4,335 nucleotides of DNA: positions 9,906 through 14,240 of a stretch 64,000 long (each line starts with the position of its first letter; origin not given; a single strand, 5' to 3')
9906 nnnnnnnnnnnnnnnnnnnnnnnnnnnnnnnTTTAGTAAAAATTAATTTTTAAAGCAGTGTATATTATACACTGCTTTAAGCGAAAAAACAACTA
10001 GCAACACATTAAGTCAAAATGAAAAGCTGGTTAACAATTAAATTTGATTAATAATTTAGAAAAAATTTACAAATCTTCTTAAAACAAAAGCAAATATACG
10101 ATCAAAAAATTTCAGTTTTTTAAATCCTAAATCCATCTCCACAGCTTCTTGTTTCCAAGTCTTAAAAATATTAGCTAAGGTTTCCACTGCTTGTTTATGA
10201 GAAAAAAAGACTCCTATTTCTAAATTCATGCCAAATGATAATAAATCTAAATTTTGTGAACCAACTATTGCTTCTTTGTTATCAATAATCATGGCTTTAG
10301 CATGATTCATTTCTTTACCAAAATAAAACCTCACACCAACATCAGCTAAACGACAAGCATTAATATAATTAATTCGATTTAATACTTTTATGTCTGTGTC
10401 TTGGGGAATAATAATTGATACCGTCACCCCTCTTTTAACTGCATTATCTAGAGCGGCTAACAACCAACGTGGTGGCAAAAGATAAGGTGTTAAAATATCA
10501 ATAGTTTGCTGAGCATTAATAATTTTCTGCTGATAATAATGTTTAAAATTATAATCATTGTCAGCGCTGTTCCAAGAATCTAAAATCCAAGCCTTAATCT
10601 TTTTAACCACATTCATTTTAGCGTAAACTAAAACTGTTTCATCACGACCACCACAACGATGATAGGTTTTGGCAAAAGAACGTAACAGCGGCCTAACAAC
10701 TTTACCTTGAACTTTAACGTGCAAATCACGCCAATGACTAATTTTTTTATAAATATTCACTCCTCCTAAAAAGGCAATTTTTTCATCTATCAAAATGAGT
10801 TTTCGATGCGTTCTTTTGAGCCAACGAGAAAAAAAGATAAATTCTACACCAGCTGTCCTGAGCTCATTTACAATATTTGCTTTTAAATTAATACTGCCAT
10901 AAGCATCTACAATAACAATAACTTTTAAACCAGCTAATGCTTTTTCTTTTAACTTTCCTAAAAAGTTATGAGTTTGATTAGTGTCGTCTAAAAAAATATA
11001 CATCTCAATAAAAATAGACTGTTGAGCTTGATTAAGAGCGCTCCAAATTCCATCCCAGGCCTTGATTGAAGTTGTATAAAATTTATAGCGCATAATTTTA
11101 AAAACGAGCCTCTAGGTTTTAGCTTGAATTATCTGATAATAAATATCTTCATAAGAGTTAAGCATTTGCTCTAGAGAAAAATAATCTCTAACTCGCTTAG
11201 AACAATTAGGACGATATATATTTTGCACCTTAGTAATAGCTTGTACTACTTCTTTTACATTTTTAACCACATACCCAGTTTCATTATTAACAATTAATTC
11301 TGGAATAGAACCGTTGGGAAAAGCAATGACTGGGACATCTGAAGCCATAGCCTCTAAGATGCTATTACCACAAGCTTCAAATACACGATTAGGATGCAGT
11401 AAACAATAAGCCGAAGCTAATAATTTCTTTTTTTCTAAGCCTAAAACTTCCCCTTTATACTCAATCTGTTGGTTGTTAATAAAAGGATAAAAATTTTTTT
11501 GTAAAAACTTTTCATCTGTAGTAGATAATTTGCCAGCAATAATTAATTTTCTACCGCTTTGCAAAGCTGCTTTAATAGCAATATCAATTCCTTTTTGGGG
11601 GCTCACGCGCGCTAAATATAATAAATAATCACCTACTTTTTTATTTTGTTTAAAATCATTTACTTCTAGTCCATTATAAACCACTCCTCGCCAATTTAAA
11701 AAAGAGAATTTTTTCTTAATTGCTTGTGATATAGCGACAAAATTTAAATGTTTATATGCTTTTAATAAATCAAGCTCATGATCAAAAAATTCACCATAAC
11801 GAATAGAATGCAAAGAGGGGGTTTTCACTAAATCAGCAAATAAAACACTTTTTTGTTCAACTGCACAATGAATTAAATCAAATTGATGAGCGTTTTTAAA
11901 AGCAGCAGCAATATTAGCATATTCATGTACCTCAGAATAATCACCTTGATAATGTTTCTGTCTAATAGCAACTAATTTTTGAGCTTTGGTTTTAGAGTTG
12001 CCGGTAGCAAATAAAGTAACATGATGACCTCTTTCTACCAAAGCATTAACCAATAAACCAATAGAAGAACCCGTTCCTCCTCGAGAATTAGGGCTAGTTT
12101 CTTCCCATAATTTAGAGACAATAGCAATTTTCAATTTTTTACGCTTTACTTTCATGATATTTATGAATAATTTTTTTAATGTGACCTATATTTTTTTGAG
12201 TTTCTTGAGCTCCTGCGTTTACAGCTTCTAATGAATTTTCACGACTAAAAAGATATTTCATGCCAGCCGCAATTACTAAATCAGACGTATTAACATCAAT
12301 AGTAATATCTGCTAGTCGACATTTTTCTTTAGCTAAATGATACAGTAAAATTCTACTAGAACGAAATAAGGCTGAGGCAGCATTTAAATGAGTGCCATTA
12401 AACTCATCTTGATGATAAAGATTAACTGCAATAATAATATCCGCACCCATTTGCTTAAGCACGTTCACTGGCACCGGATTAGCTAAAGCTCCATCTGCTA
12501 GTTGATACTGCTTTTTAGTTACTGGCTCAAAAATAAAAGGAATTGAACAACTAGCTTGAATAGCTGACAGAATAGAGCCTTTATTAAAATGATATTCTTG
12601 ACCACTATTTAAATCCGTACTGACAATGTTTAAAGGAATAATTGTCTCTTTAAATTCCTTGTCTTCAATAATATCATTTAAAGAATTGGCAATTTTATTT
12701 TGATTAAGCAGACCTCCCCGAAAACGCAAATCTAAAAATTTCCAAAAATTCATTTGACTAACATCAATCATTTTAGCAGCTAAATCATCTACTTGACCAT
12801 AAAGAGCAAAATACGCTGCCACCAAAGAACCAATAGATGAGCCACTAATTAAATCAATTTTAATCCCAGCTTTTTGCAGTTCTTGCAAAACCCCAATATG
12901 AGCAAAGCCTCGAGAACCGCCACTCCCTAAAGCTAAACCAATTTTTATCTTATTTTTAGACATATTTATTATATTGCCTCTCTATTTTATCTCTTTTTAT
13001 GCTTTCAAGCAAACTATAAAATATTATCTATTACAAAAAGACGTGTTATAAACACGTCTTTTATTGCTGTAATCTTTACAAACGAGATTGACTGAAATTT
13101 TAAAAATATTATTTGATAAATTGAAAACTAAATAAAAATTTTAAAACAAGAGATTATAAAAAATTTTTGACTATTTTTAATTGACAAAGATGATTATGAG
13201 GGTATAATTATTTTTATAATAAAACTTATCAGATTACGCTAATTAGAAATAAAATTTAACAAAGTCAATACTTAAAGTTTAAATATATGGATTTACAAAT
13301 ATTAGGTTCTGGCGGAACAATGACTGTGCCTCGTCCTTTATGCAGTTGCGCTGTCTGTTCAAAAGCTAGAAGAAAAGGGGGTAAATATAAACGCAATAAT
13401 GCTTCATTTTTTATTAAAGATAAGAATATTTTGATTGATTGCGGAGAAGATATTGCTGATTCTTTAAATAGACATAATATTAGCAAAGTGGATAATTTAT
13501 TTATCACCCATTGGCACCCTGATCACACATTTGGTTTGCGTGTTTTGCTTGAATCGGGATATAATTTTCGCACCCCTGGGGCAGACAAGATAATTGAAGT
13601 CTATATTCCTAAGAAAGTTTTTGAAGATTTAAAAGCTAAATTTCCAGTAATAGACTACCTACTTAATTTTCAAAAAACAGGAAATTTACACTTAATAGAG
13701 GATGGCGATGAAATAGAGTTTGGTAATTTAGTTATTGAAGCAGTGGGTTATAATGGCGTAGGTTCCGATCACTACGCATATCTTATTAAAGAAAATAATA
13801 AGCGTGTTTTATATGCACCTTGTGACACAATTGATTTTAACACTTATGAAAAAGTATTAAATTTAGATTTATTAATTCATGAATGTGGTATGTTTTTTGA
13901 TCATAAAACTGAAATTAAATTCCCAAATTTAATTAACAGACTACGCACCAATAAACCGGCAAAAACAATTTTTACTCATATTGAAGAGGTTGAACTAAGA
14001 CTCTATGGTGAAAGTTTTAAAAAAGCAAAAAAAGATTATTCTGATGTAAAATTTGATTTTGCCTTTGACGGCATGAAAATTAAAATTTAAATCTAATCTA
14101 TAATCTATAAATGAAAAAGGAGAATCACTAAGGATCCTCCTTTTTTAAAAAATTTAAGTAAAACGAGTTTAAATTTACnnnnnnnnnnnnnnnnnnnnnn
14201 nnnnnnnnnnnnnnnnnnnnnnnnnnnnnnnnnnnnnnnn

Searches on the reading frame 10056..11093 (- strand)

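Call 16: search_protein_families(library=pfam, proteins=[window:10056-11093:-], max_evalue=0.01)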
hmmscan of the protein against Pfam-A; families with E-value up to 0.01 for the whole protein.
window:10056-11093:- (345 aa): 4 families
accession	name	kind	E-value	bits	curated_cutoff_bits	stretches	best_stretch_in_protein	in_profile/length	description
PF13091.12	PLDc_2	-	1.2e-39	135.6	27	2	189-311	3-129/132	PLD-like domain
PF00614.28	PLDc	-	2.9e-10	40.1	21.9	2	94-114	4-24/28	Phospholipase D Active site motif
PF17941.7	PP_kinase_C_1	-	3.3e-05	24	25.7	0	30-105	38-114/167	Polyphosphate kinase C-terminal domain 1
PF11495.14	Regulator_TrmB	-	0.00051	19.8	22.2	1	182-311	10-125/233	Archaeal transcriptional regulator TrmB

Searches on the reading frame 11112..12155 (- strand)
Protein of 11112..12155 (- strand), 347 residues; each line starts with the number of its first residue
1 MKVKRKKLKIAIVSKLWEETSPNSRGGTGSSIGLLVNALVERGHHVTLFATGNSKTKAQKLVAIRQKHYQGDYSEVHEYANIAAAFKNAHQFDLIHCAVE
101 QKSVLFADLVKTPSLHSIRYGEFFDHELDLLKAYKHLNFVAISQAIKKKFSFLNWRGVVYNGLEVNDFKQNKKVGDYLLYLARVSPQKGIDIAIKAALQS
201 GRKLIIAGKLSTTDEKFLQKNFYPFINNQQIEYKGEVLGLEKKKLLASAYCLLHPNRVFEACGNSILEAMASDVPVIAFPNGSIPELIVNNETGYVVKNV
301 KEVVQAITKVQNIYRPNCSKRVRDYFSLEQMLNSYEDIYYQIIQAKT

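Call 16: search_protein_families(library=pfam, proteins=[window:11112-12155:-], max_evalue=0.01)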
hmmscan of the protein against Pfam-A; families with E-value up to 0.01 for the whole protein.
window:11112-12155:- (347 aa): 5 families
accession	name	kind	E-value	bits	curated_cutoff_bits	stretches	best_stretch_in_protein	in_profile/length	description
PF00534.26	Glycos_transf_1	-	1.9e-21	76.8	26.4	1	170-310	9-155/172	Glycosyl transferases group 1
PF13692.12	Glyco_trans_1_4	-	5.9e-19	69.2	27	1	177-310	3-139/142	Glycosyl transferases group 1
PF13439.12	Glyco_transf_4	-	1.4e-06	28.9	28.5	1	26-98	2-79/170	Glycosyltransferase Family 4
PF13579.12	Glyco_trans_4_4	-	0.00029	21.7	29.7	1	26-118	1-101/158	Glycosyl transferase 4-like domain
PF13524.12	Glyco_trans_1_2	-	0.0082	16.5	25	0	201-310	14-111/144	Glycosyl transferase-like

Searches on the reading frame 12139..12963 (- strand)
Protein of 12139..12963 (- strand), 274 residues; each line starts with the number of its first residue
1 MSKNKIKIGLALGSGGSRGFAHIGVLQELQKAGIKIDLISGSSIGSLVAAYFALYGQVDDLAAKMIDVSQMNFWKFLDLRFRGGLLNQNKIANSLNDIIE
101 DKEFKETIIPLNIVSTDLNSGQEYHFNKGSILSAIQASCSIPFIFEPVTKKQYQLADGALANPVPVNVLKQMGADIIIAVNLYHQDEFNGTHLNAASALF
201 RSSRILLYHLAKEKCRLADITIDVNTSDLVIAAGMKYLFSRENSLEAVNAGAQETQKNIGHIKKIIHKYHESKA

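Call 16: search_protein_families(library=pfam, proteins=[window:12139-12963:-], max_evalue=0.01)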
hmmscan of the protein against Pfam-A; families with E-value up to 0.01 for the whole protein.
window:12139-12963:- (274 aa): 1 family
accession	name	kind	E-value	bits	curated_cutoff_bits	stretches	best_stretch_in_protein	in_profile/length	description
PF01734.28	Patatin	-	4.8e-36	125.2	27.7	1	10-169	1-190/191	Patatin-like phospholipase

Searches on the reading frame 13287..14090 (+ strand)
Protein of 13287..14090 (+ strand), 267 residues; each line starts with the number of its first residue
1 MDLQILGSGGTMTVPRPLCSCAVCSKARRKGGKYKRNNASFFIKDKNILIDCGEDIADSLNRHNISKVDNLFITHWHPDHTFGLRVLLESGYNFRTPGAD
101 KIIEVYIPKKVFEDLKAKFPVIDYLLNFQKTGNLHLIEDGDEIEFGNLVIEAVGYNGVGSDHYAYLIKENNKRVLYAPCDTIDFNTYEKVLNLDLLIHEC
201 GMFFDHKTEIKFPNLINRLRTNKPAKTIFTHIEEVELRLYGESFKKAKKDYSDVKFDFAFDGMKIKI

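Call 16: search_protein_families(library=pfam, proteins=[window:13287-14090:+], max_evalue=0.01)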
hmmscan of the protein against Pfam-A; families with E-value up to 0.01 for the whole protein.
window:13287-14090:+ (267 aa): 3 families
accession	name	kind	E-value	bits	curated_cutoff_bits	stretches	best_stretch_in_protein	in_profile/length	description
PF12706.13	Lactamase_B_2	-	1.9e-17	64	27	1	47-232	2-200/200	Beta-lactamase superfamily domain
PF00753.33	Lactamase_B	-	1.3e-09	38.7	22.7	1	40-162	9-134/196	Metallo-beta-lactamase superfamily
PF23023.1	Anti-Pycsar_Apyc1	-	0.0096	15.9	50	0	33-85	17-71/250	Anti-Pycsar protein Apyc1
